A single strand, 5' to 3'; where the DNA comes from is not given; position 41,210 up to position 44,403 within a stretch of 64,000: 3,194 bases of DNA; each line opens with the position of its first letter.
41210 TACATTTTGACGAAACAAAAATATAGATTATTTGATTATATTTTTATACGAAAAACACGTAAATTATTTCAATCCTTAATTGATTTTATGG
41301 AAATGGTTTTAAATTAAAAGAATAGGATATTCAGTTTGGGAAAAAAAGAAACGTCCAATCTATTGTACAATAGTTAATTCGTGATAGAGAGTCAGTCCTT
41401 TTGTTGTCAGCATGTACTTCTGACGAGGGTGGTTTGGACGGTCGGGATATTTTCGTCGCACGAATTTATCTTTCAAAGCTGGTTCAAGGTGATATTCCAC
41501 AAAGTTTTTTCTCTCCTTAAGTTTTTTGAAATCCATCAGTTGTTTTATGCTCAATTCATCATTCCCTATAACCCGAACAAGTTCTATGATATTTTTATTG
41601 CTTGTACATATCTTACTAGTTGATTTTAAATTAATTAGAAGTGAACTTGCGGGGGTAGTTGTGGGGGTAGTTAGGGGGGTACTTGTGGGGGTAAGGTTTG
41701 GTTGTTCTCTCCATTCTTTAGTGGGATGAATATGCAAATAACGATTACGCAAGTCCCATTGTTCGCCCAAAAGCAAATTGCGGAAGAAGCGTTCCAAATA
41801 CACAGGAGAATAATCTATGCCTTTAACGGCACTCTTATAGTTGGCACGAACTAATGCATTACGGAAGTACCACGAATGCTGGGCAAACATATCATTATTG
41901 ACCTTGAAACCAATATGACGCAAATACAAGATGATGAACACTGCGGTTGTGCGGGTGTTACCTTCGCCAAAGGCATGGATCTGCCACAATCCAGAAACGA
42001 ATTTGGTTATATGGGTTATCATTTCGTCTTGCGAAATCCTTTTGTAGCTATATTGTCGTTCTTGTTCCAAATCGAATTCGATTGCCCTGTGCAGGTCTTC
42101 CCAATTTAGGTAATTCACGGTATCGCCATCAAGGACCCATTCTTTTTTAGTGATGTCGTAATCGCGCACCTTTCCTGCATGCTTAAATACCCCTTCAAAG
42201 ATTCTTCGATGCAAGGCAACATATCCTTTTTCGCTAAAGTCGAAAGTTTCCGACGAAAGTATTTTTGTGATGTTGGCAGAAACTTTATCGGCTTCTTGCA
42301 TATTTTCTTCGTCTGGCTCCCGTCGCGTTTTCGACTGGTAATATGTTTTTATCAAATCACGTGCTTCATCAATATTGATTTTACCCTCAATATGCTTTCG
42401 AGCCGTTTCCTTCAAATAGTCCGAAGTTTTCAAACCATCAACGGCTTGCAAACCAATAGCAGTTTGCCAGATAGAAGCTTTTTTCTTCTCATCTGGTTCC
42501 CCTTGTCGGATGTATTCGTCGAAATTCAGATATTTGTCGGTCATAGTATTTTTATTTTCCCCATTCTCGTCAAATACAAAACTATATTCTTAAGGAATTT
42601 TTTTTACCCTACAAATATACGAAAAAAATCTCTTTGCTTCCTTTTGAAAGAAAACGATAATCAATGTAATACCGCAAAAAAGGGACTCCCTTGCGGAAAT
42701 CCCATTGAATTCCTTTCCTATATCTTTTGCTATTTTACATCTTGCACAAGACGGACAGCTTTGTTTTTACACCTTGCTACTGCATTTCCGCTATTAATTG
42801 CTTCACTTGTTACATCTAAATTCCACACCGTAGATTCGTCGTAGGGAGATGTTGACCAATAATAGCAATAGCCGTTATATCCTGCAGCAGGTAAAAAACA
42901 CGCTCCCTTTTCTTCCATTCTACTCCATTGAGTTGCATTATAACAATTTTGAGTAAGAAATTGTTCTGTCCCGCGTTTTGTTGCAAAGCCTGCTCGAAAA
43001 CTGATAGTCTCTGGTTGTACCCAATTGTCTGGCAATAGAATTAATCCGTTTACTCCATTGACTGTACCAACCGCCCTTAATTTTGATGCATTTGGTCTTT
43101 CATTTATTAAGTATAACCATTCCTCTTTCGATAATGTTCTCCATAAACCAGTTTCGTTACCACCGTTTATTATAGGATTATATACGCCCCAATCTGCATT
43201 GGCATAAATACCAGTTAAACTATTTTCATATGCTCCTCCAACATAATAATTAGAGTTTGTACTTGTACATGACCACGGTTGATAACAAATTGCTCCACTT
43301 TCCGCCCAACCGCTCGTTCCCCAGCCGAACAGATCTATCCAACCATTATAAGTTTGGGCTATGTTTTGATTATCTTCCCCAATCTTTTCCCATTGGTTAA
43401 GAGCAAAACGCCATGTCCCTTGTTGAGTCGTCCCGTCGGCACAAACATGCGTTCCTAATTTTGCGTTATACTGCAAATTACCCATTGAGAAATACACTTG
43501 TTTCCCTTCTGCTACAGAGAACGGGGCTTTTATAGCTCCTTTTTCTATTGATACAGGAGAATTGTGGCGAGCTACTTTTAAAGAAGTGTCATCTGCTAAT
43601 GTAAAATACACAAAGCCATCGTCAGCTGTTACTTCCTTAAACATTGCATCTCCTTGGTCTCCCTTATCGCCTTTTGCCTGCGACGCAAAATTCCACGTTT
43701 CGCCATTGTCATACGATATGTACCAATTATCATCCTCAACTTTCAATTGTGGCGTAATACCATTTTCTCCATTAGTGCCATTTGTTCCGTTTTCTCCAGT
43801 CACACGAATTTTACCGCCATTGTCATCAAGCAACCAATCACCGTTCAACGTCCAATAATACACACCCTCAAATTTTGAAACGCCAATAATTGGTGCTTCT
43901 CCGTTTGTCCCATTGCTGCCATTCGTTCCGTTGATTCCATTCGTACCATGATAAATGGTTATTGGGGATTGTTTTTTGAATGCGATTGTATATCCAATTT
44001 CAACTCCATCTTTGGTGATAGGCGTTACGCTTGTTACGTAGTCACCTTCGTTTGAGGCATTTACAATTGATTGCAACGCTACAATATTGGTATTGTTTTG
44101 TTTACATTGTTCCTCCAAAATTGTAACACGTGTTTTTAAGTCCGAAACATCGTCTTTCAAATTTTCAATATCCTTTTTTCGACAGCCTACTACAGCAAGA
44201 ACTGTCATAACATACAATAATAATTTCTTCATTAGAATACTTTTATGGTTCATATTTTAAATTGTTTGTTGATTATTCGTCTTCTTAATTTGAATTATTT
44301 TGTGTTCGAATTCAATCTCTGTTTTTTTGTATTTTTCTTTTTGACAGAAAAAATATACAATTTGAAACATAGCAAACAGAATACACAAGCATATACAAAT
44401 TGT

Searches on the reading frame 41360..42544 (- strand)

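Call 78: search_protein_families(library=pfam, proteins=[window:41360-42544:-], max_evalue=0.001)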
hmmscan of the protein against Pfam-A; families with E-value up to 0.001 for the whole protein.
window:41360-42544:- (394 aa): 2 families
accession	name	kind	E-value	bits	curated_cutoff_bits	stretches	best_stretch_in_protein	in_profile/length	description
PF21247.3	Fic-like_C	-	2.1e-17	63.2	27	1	319-380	3-64/64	Filamentation induced by cAMP protein Fic-like, C-terminal domain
PF02661.23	Fic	-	2.3e-09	38.4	24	1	103-208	2-93/93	Fic/DOC family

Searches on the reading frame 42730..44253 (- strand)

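Call 78: search_protein_families(library=pfam, proteins=[window:42730-44253:-], max_evalue=0.001)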
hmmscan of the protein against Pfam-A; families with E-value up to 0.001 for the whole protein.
window:42730-44253:- (507 aa): 1 family
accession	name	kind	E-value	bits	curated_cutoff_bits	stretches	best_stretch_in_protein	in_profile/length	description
PF16378.10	DUF4988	-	6.2e-32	111.3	30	1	32-226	1-181/183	Domain of unknown function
